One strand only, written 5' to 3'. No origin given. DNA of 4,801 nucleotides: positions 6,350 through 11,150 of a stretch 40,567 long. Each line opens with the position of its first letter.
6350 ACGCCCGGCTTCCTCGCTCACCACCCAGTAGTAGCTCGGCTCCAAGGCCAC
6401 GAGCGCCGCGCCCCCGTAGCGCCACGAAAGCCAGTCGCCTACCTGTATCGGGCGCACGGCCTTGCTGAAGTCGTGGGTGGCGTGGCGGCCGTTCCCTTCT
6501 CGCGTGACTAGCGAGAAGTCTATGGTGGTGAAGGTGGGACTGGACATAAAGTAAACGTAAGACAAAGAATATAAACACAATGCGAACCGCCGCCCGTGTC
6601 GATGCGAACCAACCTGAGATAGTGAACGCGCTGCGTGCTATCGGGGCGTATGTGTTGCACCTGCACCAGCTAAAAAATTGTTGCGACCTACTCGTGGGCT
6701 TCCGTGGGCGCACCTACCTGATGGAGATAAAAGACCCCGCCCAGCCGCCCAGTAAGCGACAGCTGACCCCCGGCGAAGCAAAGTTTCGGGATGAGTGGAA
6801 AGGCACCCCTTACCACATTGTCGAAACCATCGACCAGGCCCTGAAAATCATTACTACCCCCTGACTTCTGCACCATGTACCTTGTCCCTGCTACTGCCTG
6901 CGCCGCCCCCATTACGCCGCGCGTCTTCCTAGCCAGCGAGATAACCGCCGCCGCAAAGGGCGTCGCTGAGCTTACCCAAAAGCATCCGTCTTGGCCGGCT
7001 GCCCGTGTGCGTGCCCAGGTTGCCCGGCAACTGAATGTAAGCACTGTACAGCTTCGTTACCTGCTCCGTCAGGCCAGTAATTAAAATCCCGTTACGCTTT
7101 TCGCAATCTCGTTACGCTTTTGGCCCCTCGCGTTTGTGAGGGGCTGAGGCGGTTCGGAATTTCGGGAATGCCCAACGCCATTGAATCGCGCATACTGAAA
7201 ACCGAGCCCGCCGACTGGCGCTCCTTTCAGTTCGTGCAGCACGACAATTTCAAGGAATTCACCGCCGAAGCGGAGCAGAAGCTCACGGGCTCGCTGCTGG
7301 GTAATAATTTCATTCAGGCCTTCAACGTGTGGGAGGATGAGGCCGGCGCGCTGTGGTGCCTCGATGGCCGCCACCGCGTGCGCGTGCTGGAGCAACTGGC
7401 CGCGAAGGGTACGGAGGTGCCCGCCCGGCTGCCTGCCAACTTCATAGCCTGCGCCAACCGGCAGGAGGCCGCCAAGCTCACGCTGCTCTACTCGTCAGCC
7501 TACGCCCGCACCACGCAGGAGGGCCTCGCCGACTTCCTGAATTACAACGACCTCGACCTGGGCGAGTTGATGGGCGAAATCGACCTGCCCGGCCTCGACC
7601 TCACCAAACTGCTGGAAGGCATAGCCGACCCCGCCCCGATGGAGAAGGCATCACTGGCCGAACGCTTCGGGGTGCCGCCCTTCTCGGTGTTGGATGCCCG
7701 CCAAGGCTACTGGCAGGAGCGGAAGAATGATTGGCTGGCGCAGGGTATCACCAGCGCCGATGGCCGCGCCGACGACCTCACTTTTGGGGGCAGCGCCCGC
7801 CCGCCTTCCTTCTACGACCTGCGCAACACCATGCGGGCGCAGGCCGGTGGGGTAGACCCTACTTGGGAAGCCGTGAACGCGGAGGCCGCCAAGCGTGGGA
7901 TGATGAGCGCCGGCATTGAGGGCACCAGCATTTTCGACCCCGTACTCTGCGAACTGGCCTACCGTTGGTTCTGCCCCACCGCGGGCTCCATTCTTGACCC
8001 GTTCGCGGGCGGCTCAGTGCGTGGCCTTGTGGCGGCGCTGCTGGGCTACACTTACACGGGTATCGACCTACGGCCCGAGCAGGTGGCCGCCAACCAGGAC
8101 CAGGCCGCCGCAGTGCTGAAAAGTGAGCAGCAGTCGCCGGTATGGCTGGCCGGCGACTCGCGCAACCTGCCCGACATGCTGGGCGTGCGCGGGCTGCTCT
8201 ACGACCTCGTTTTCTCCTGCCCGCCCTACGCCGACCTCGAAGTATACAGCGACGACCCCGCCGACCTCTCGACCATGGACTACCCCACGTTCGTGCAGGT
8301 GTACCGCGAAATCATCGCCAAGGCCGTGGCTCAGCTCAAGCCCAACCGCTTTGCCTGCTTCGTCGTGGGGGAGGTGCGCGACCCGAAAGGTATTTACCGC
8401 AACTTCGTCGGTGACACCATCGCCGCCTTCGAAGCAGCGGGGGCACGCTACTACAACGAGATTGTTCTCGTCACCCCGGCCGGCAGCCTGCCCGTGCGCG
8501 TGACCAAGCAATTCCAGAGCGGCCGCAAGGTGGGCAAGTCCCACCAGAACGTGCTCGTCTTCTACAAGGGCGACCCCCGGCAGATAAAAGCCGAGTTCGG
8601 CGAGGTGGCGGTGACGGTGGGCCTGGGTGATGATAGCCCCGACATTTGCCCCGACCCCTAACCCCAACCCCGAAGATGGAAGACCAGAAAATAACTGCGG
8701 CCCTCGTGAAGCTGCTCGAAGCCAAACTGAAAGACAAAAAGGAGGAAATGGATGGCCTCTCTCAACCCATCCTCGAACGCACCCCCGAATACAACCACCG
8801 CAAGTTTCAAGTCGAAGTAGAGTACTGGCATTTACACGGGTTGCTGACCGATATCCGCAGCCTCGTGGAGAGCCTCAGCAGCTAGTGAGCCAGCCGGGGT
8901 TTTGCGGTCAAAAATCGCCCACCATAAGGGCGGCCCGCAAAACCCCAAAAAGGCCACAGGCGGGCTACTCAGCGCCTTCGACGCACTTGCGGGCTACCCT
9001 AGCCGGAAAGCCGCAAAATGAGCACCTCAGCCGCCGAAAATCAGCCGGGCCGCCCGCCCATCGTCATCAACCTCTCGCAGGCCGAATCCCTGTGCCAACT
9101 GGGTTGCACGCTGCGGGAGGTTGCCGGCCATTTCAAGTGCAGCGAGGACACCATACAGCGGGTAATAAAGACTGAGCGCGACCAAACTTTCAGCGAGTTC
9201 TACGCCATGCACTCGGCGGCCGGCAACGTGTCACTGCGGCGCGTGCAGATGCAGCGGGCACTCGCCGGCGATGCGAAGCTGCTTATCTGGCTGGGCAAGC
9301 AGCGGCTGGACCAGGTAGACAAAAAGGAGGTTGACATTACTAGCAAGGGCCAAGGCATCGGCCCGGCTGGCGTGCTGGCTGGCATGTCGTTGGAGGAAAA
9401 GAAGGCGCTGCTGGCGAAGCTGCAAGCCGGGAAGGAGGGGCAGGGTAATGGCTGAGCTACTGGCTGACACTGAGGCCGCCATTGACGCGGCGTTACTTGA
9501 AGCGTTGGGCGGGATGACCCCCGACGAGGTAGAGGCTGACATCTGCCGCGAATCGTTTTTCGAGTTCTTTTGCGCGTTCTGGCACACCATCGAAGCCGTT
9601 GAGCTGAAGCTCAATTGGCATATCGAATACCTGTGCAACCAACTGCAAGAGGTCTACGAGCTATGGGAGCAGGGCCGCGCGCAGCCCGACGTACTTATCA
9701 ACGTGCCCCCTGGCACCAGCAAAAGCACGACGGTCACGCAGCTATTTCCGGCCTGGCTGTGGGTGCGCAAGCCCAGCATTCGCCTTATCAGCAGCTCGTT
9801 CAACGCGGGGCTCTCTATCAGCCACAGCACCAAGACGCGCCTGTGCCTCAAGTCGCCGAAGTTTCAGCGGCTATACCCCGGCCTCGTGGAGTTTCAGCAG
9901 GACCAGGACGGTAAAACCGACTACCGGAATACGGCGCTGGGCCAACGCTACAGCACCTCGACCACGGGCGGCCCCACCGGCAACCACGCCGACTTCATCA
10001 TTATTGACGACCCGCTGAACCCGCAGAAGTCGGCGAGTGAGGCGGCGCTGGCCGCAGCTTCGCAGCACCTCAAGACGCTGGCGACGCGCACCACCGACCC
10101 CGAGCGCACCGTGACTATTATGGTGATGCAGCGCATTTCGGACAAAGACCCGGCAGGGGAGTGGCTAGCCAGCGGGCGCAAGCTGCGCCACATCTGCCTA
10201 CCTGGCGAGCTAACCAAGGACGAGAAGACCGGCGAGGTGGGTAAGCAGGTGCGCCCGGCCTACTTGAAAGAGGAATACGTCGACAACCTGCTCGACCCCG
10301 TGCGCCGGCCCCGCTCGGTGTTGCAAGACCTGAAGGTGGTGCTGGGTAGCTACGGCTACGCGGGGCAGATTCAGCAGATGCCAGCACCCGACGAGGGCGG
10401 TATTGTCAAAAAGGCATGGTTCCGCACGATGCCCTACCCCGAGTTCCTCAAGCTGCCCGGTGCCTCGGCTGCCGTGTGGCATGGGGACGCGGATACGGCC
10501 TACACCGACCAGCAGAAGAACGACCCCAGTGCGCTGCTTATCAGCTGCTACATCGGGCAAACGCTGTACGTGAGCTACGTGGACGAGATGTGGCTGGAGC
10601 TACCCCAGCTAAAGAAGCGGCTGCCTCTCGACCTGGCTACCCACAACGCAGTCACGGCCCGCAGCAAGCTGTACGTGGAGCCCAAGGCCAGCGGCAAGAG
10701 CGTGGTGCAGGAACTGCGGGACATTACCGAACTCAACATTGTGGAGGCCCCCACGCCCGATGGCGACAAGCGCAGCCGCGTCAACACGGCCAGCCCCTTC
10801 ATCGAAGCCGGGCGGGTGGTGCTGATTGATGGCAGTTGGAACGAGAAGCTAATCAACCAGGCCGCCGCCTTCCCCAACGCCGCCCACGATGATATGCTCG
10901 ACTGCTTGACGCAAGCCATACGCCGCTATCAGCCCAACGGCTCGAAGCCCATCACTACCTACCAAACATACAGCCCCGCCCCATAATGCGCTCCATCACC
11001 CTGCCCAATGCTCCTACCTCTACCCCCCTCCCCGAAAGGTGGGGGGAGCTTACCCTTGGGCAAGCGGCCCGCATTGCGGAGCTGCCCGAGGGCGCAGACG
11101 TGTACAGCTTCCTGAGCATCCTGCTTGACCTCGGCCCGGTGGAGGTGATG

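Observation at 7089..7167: The same 35-bp tandem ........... element heads both divergent late operons, making it a candidate phage-specific late promoter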

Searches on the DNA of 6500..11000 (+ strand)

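Call 11: search_dna_similar(query=window:6500-11000:+, collection=phages, mode=distant, max_rows=15)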
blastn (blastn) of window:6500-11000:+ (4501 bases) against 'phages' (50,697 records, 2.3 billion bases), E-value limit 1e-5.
Records with a match: 10; places in all: 10; records where one place covers at least 80% of the query: 0.
Best place of each record, by identity: 80-90% 1; 60-80% 9.
By first word of the organism name: Mycobacterium 3; Haloarcula 2; Erythrobacter 2; Microcystis 1; Pseudanabaena 1; Pseudomonas 1.
By host as written in the record: Mycobacterium smegmatis mc2 155 3; Haloarcula californiae 2; Microcystis aeruginosa 1; Pseudanabaena sp. 1; Erythrobacter litoralis DSM 8509 1; Erythrobacter sp. JL475 1; Stutzerimonas stutzeri NCTC10475 1.
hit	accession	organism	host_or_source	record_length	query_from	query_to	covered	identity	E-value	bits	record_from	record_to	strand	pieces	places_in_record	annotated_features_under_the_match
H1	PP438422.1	Microcystis phage Mae-JY30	Microcystis aeruginosa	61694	1431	2074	14%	68.4%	2e-49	205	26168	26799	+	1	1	ParB/sulfiredoxin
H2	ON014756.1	Pseudanabaena phage Pam4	Pseudanabaena sp.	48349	1430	2080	12%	72.6%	5e-50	304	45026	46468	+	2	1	pyridoxal-phosphate dependent enzyme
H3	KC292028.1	Haloarcula californiae tailed virus 2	Haloarcula californiae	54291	1421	2078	11%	72.7%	8e-42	258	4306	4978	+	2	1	11: hypothetical protein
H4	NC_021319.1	Haloarcula californiae tailed virus 2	Haloarcula californiae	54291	1421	2078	11%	72.7%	8e-42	258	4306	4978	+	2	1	11: hypothetical protein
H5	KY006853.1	Erythrobacter phage vB_EliS_R6L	Erythrobacter litoralis DSM 8509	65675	1422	2080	11%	72.0%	8e-29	236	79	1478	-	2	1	DNA modification methylase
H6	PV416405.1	Erythrobacter phage ZS04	Erythrobacter sp. JL475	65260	1708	2080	8%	70.4%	4e-33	150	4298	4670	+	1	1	DNA methyltransferase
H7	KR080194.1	Mycobacterium phage Vincenzo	Mycobacterium smegmatis mc2 155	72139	1424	1597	4%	69.0%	3e-9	73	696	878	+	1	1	1: hypothetical protein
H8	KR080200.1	Mycobacterium phage AlanGrant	Mycobacterium smegmatis mc2 155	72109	1424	1597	4%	69.0%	3e-9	73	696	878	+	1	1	1: hypothetical protein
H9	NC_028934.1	Mycobacterium phage Vincenzo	Mycobacterium smegmatis mc2 155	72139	1424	1597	4%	69.0%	3e-9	73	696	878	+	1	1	1: ParB-like partition protein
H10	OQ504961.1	Pseudomonas phage ZRG1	Stutzerimonas stutzeri NCTC10475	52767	1155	1226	2%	86.1%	1e-13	86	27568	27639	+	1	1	ParB N-terminal domain-containing protein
